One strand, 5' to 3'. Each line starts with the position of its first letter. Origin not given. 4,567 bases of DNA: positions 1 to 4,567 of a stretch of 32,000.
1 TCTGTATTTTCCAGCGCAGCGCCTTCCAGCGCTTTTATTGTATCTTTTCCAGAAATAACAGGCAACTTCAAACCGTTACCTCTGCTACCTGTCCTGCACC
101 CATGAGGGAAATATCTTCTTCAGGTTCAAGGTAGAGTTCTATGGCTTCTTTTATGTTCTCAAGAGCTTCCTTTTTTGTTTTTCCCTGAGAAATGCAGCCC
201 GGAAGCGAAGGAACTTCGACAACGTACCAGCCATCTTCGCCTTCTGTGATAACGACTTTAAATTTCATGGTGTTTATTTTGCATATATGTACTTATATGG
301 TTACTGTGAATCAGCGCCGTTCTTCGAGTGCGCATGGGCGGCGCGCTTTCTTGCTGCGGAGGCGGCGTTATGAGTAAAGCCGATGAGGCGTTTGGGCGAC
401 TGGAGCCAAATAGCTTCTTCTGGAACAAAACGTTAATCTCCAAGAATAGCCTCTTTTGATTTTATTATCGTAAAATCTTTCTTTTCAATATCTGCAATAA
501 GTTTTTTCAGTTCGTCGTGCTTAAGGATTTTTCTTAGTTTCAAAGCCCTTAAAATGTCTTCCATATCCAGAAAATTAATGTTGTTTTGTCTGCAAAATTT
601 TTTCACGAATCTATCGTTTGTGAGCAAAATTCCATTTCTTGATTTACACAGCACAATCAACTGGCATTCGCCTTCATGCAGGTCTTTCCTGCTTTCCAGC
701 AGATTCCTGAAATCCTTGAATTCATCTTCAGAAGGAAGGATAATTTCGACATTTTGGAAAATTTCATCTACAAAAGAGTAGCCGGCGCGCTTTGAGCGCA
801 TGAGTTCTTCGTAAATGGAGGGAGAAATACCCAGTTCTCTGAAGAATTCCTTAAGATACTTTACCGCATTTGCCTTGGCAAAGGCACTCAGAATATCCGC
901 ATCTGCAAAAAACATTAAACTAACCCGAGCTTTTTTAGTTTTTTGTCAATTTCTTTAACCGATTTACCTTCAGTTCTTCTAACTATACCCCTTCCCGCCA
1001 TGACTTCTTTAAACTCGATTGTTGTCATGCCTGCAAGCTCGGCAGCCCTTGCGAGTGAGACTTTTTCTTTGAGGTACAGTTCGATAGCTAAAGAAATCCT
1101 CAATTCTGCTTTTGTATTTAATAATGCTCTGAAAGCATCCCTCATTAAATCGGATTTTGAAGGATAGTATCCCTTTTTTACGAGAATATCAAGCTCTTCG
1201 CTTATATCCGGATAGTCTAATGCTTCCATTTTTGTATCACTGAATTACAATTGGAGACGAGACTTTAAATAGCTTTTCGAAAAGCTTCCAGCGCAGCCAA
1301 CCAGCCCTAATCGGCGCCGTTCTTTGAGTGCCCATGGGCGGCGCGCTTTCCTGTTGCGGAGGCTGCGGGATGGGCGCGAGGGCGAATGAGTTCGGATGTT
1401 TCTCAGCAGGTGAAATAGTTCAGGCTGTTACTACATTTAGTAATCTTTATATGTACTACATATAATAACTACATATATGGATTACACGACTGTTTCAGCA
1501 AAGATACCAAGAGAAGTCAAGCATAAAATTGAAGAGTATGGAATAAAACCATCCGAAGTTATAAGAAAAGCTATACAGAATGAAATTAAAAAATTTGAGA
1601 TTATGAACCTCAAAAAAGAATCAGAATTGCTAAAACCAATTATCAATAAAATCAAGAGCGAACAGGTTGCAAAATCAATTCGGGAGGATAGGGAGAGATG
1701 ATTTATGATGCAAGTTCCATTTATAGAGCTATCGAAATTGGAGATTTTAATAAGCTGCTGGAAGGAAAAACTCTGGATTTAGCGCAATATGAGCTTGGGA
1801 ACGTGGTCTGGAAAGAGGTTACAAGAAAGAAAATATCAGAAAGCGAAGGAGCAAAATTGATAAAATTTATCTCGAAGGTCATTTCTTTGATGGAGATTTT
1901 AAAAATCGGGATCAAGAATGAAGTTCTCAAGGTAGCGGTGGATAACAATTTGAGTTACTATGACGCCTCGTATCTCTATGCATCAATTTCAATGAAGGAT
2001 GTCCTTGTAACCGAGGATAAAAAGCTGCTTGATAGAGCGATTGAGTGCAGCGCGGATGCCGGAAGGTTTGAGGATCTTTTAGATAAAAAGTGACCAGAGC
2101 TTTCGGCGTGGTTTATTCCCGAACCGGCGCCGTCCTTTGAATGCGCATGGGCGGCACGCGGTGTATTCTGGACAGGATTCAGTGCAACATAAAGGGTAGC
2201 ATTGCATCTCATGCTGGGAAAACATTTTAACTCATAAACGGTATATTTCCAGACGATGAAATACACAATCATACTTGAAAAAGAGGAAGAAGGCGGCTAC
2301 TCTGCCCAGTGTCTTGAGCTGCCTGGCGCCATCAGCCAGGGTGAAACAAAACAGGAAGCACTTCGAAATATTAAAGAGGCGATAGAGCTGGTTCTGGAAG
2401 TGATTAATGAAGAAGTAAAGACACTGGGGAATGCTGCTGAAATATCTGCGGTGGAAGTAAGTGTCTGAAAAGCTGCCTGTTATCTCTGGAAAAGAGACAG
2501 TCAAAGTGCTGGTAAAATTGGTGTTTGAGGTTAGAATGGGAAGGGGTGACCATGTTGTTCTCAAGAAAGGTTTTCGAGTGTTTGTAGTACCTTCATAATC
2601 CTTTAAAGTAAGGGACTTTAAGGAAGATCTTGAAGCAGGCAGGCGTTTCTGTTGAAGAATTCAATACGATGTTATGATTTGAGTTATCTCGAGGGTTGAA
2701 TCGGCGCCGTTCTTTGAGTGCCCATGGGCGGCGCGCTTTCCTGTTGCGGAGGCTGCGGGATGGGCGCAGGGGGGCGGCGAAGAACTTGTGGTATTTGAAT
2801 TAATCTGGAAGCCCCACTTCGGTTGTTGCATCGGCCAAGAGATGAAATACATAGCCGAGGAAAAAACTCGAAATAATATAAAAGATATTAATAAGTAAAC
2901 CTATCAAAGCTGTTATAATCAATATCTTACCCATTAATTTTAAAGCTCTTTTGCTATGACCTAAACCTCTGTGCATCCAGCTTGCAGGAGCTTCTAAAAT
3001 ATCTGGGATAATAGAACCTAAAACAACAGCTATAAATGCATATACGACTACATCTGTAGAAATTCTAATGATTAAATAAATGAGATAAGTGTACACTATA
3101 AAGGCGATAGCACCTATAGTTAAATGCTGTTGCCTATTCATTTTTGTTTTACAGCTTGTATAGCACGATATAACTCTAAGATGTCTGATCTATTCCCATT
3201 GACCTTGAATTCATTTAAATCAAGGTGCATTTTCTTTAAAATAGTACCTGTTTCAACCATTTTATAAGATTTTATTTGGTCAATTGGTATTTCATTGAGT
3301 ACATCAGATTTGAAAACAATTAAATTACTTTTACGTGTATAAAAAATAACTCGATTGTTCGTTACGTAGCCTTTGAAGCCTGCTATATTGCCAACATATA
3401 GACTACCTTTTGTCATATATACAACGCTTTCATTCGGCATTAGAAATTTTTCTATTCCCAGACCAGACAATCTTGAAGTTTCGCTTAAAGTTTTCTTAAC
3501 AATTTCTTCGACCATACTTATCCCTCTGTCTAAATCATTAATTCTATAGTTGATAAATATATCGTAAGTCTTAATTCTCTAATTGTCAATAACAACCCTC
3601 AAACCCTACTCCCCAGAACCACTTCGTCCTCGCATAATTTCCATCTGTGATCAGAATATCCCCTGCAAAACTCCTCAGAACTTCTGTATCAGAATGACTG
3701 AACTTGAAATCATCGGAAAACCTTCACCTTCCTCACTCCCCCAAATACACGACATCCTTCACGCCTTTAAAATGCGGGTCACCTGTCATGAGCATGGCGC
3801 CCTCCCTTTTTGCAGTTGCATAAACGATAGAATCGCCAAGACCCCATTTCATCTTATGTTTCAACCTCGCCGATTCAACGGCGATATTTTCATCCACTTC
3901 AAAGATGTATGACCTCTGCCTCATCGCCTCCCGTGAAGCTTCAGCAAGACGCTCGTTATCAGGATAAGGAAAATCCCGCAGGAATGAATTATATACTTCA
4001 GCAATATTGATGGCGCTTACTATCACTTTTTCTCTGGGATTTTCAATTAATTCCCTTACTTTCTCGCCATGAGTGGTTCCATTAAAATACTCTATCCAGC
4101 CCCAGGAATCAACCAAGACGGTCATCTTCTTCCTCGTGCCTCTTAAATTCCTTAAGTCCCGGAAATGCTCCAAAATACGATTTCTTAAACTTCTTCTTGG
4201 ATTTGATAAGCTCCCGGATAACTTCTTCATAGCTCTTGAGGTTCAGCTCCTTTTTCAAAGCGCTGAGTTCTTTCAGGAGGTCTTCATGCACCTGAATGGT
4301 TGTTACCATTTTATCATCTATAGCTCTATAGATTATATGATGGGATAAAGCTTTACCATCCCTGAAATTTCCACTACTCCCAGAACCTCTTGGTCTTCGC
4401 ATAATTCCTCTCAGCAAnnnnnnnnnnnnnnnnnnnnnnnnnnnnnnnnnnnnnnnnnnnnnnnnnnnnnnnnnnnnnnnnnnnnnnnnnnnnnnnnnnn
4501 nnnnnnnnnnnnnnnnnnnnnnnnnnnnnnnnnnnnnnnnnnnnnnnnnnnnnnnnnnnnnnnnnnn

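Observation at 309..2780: Toxin-antitoxin modules laid out as cassettes separated by four same-orientation copies of a GC-rich repeat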

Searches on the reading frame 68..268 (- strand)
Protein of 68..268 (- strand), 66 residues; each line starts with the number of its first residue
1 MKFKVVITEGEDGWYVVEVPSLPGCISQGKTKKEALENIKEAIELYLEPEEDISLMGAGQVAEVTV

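Call 26: search_protein_families(library=pfam, max_evalue=0.01, proteins=[window:68-268:-])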
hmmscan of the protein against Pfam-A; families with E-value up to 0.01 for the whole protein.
window:68-268:- (66 aa): 3 families
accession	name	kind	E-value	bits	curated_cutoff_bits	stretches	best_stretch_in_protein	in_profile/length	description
PF15919.11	HicB_lk_antitox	-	8.7e-11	42.5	27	1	3-52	1-52/123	HicB_like antitoxin of bacterial toxin-antitoxin system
PF21748.3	UPF0150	-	2.2e-07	31.1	27.3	1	11-47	16-53/64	UPF0150-like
PF24113.1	DUF7387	-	8.5e-05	23.3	27.9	1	6-50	15-58/85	Family of unknown function (DUF7387)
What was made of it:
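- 68..268 (-): hicB antitoxin (cassette hicBA#1). Pfam HicB_lk_antitox, 8.7e-11 (call 26).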

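Call 28: find_encoding_contigs(protein=window:68-268:-, flank=10000, max_places=10)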
Protein window:68-268:- (66 aa): 10 contigs read that carry it; 7 places shown.
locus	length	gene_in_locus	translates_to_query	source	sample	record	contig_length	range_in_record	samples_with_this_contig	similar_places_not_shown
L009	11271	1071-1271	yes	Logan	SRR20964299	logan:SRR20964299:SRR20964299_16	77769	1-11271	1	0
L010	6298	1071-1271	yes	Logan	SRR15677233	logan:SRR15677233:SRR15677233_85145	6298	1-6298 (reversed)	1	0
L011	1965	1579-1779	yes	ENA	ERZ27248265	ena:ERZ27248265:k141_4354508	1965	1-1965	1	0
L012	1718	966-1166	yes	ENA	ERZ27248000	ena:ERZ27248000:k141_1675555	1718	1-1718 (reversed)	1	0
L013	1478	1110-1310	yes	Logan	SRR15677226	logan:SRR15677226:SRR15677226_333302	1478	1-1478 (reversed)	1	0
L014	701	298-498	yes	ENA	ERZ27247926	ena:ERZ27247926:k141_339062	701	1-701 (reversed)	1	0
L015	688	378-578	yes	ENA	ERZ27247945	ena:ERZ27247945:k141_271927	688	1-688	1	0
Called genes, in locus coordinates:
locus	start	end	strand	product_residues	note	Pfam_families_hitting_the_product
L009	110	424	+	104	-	PF17723:RHH_8 (weak), PF03683:UPF0175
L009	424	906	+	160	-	PF11848:DUF3368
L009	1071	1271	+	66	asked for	PF15919:HicB_lk_antitox, PF21748:UPF0150 (weak)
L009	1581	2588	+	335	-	PF00297:Ribosomal_L3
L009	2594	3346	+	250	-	PF00573:Ribosomal_L4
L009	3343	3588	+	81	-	PF00276:Ribosomal_L23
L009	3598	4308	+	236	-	PF00181:Ribosomal_L2_N (weak), PF03947:Ribosomal_L2_C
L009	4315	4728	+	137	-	PF00203:Ribosomal_S19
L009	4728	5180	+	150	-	PF00237:Ribosomal_L22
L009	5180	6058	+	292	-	PF07650:KH_2, PF00189:Ribosomal_S3_C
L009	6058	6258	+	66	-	PF00831:Ribosomal_L29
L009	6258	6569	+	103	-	PF01868:RNase_P-MRP_p29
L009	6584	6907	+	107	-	PF00366:Ribosomal_S17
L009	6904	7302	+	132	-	PF00238:Ribosomal_L14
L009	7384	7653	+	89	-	PF16906:Ribosomal_L26, PF00467:KOW (weak)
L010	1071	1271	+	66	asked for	PF15919:HicB_lk_antitox, PF21748:UPF0150 (weak)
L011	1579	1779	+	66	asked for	PF15919:HicB_lk_antitox, PF21748:UPF0150 (weak)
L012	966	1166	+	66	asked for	PF15919:HicB_lk_antitox, PF21748:UPF0150 (weak)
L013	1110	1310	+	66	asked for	PF15919:HicB_lk_antitox, PF21748:UPF0150 (weak)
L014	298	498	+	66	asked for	PF15919:HicB_lk_antitox, PF21748:UPF0150 (weak)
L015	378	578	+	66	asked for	PF15919:HicB_lk_antitox, PF21748:UPF0150 (weak)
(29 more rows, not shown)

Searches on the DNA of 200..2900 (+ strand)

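Call 7: search_rna_families(source=window, start=200, end=2900, threshold=evalue, max_evalue=10)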
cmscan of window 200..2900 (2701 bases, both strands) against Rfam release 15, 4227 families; matches with E-value up to 10: 5.
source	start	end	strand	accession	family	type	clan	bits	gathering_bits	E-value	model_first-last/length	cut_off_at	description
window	724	779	-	RF00335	snoZ13_snr52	Gene; snRNA; snoRNA; CD-box;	-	21.9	47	0.94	1-101/101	no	Small nucleolar RNA Z13/snr52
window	1897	1979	+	RF01830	StyR-44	Gene;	-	19.8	54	9.9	1-107/107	no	Salmonella enterica Typhi npcRNA 44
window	686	755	-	RF03055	RAGATH-30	Gene; sRNA;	-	18.2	59.5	3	12-59/59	no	RAGATH-30 RNA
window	655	705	-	RF02687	RAGATH-8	Gene; sRNA;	-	15.4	86.7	0.42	1-276/276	no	RAGATH-8 RNA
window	2439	2545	+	RF02191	TCL6_1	Gene; lncRNA;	-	14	60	7.2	1-113/113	no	T-cell leukemia/lymphoma 6 conserved region 1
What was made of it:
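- On Known RNA family (Rfam 15): At E<=10, nothing overlaps any repeat copy (call 7).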

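Call 38: search_dna_similar(query=window:1280-1400:+, collection=plasmids, mode=distant, max_evalue=0.01)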
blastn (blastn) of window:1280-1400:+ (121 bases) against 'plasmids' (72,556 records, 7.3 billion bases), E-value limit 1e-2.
No match.
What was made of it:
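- Tried and rejected: PLSDB plasmids: no match (call 38).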

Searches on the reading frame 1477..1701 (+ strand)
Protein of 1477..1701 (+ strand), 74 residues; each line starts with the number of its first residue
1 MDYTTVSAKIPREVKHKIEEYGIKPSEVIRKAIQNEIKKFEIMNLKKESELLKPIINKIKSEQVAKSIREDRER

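Call 26: search_protein_families(library=pfam, max_evalue=0.01, proteins=[window:1477-1701:+])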
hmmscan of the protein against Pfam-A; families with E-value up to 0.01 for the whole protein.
window:1477-1701:+ (74 aa): 1 family
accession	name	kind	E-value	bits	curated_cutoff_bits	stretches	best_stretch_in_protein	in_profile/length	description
PF04947.19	Pox_VLTF3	-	0.00014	22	25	1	4-68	27-91/168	Poxvirus Late Transcription Factor VLTF3 like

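Call 84: search_protein_families(library=ncbifam, max_evalue=0.01, proteins=[window:1477-1701:+])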
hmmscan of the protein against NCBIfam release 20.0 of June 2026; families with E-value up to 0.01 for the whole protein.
window:1477-1701:+ (74 aa): 1 family
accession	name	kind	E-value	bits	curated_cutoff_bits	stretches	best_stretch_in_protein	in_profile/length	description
NF050799.1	TA_anti_VapB_Sulfo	equivalog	4.4e-10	40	60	1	6-73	2-69/69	type II toxin-antitoxin system VapB family antitoxin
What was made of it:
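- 1477..1701 (+): vapB antitoxin. NCBIfam TA_anti_VapB_Sulfo, 4.4e-10, below the curated cut-off (call 84)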

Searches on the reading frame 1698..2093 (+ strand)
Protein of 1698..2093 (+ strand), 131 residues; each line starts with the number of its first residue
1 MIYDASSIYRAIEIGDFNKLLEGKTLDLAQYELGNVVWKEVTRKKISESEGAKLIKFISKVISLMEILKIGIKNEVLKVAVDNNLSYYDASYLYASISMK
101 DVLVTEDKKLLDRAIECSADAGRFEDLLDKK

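Call 26: search_protein_families(library=pfam, max_evalue=0.01, proteins=[window:1698-2093:+])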
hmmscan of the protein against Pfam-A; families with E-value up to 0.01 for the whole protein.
window:1698-2093:+ (131 aa): 0 families

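Call 84: search_protein_families(library=ncbifam, max_evalue=0.01, proteins=[window:1698-2093:+])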
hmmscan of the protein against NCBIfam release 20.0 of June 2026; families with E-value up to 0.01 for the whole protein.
window:1698-2093:+ (131 aa): 0 families

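Call 85: search_solved_structures(query=window:1698-2093:+, max_evalue=1)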
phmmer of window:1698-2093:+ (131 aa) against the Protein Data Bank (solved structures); distinct sequences matched with E-value up to 1: 3.
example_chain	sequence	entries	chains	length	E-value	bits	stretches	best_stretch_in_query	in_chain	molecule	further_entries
1v8p_A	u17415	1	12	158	3.1e-13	53.7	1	4-113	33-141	hypothetical protein PAE2754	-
1v8o_A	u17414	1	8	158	8e-13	52.4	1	4-113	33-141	hypothetical protein PAE2754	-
2fe1_A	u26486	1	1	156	3.4e-06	31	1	22-113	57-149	conserved hypothetical protein PAE0151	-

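Call 91: find_homologous_proteins(query=window:1698-2093:+, max_evalue=1e-20)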
Query window:1698-2093:+ (131 aa): 59 proteins with E <= 1e-20 among 119 candidates.
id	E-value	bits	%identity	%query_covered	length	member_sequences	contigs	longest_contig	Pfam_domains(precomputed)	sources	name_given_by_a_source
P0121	2.0e-74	266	100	100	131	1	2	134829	-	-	-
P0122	2.3e-73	262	99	100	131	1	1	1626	-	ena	-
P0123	2.0e-70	253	94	100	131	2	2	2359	-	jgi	jgi:predicted nucleic acid-binding protein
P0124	3.6e-69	249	94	99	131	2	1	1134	-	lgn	-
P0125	6.3e-69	248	95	100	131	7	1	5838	-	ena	-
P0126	1.1e-68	247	92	100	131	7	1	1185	-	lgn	-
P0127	6.4e-68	245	92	100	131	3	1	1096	-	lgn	-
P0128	9.7e-68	244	92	100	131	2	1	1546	-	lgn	-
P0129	3.6e-67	242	89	100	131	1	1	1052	-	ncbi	-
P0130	4.7e-67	242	89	100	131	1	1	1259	-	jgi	jgi:predicted nucleic acid-binding protein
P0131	1.6e-65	237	88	100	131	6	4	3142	-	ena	-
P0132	1.7e-65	237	90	100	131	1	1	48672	-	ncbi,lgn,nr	ncbi:MAG: type II toxin-antitoxin system VapC family toxin [Candidatus Methanoperedens sp.]|nr:type 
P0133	2.4e-64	233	88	99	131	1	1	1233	-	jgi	-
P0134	9.5e-62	225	87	100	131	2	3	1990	-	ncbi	-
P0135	7.8e-60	219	86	97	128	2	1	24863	-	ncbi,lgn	-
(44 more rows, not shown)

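Call 92: find_encoding_contigs(protein=P0135, flank=8000, max_places=2)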
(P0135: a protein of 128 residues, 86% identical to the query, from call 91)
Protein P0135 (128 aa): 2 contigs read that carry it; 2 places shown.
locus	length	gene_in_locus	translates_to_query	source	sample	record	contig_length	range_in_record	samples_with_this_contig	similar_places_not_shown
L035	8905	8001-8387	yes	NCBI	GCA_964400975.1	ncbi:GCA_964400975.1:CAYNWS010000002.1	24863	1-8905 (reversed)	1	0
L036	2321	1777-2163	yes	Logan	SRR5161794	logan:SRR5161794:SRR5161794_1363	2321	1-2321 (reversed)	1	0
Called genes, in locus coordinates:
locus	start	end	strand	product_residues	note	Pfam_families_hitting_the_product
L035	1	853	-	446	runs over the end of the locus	PF03951:Gln-synt_N, PF00120:Gln-synt_C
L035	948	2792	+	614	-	PF01850:PIN, PF00437:T2SSE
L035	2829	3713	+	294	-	PF22082:TtuA_LIM_N, PF01171:ATP_bind_3, PF01507:PAPS_reduct, PF16503:zn-ribbon_14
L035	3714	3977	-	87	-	-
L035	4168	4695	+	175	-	-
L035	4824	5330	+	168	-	-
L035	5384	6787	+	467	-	PF00171:Aldedh, PF05893:LuxC (weak)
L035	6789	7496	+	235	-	PF23441:SDR (weak), PF00106:adh_short, PF01370:Epimerase, PF08659:KR, PF13561:adh_short_C2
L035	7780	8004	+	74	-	-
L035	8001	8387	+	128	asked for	-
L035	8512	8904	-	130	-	?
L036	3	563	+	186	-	?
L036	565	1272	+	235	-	PF23441:SDR (weak), PF00106:adh_short, PF01370:Epimerase, PF08659:KR, PF13561:adh_short_C2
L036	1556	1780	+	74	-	-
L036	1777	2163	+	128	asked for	-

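Call 93: find_encoding_contigs(protein=P0125, flank=6000, max_places=3)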
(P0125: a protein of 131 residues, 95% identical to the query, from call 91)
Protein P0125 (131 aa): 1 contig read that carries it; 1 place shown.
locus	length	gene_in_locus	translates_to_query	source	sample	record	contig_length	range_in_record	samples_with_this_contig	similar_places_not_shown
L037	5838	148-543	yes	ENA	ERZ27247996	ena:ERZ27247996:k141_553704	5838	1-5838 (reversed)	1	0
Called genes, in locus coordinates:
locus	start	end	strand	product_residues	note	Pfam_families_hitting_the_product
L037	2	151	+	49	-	?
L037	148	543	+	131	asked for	-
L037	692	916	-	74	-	PF07927:HicA_toxin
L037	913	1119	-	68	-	PF15919:HicB_lk_antitox, PF21748:UPF0150 (faint)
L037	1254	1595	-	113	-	PF04307:YdjM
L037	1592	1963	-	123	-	-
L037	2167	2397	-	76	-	PF07927:HicA_toxin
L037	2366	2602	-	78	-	-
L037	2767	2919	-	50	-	-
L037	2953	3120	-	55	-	-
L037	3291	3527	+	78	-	-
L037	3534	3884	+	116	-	PF02452:PemK_toxin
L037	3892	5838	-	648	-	?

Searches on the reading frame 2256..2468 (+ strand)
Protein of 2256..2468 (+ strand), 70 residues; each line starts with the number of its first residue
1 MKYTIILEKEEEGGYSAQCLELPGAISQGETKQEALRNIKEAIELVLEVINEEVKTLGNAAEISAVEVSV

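Call 26: search_protein_families(library=pfam, max_evalue=0.01, proteins=[window:2256-2468:+])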
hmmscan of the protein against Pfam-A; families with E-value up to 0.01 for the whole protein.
window:2256-2468:+ (70 aa): 3 families
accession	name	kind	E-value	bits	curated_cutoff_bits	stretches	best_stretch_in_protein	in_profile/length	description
PF15919.11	HicB_lk_antitox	-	5.2e-09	36.7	27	1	3-66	1-64/123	HicB_like antitoxin of bacterial toxin-antitoxin system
PF24113.1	DUF7387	-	8.4e-05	23.3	27.9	1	5-48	14-56/85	Family of unknown function (DUF7387)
PF21748.3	UPF0150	-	0.00053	20.3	27.3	1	10-45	16-51/64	UPF0150-like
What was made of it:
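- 2256..2468 (+): hicB2 antitoxin. Pfam HicB_lk_antitox, 5.2e-09 (call 26)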

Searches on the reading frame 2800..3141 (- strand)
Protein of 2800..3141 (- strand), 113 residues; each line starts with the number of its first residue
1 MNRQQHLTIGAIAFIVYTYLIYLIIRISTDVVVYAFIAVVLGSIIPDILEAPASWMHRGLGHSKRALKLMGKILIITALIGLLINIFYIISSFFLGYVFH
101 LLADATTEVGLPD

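Call 26: search_protein_families(library=pfam, max_evalue=0.01, proteins=[window:2800-3141:-])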
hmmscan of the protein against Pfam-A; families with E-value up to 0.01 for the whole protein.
window:2800-3141:- (113 aa): 2 families
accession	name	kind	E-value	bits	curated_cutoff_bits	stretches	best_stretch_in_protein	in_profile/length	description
PF04307.19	YdjM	-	2.6e-08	34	29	1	1-111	1-113/176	YdjM inner membrane protein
PF00882.24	Zn_dep_PLPC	-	0.00024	21.5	26.8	1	38-107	28-96/167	Zinc dependent phospholipase C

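Call 84: search_protein_families(library=ncbifam, max_evalue=0.01, proteins=[window:2800-3141:-])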
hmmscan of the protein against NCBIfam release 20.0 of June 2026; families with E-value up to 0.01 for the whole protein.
window:2800-3141:- (113 aa): 1 family
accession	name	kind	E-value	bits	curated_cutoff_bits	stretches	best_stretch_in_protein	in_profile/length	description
NF008651.0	PRK11648.1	equivalog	0.00079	19.2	216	1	56-112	70-125/196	metal-dependent hydrolase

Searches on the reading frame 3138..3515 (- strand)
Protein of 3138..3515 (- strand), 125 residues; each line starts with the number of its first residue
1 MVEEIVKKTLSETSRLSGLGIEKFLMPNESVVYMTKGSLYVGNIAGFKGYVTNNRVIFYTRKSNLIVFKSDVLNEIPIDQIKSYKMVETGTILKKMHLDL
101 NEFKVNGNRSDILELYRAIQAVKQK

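Call 26: search_protein_families(library=pfam, max_evalue=0.01, proteins=[window:3138-3515:-])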
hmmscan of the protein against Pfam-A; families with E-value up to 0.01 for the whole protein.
window:3138-3515:- (125 aa): 1 family
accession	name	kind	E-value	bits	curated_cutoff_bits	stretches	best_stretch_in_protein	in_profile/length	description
PF14470.12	bPH_3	-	0.00013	22.8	23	1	25-119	1-93/95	Bacterial PH domain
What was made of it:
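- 2800..3515 (-): Non-TA cassette: YdjM-like membrane protein (2800-3141) plus bacterial-PH-like protein (3138-3515). Pfam (call 26).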

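Call 84: search_protein_families(library=ncbifam, max_evalue=0.01, proteins=[window:3138-3515:-])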
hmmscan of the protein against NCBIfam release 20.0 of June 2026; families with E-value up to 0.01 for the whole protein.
window:3138-3515:- (125 aa): 0 families

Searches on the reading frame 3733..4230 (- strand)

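Call 26: search_protein_families(library=pfam, max_evalue=0.01, proteins=[window:3733-4230:-])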
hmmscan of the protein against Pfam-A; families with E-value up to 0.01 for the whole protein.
window:3733-4230:- (165 aa): 1 family
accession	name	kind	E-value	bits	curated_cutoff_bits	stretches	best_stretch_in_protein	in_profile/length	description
PF01850.27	PIN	-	8.4e-17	62.3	23.6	1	38-158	1-118/120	PIN domain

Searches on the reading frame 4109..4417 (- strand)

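Call 26: search_protein_families(library=pfam, max_evalue=0.01, proteins=[window:4109-4417:-])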
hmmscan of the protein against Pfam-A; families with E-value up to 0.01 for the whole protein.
window:4109-4417:- (102 aa): 3 families
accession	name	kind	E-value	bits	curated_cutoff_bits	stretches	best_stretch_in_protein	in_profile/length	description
PF01402.27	RHH_1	-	4.1e-05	23.8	20.5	1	39-73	2-35/39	Ribbon-helix-helix protein, copG family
PF02697.20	VAPB_antitox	-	0.00011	23.3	27.9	1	40-85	2-49/69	Putative antitoxin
PF24434.1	DUF7557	-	0.0028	17.5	25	1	39-71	2-32/45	Family of unknown function (DUF7557)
